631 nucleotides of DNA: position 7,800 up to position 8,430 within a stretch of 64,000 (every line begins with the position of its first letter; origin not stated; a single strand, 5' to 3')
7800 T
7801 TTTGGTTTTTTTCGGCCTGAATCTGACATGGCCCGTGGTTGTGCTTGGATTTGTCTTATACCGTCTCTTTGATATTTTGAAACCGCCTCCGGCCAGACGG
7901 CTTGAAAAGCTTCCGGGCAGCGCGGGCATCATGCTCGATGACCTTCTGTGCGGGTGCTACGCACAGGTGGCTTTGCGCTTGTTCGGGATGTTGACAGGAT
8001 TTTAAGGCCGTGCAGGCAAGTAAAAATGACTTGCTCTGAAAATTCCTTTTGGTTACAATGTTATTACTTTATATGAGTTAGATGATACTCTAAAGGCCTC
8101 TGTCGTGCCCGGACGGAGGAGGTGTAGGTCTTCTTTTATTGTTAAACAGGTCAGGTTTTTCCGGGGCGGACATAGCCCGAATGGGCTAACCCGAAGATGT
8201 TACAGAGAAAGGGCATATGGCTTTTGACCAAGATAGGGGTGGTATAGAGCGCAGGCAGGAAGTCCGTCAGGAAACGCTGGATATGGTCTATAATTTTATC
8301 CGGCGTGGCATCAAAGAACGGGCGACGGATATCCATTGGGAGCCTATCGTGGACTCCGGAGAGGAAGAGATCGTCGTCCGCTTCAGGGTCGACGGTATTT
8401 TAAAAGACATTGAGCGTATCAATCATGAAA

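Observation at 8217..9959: PilB/GspE-type ATPase split into a core ORF and a downstream ORF carrying a duplicated MshEN-type N-domain, in permuted order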

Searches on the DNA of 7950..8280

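Call 44: search_rna_families(source=window, start=7950, end=8280, threshold=evalue, max_evalue=5)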
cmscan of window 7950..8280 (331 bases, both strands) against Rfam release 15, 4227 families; matches with E-value up to 5: 0.
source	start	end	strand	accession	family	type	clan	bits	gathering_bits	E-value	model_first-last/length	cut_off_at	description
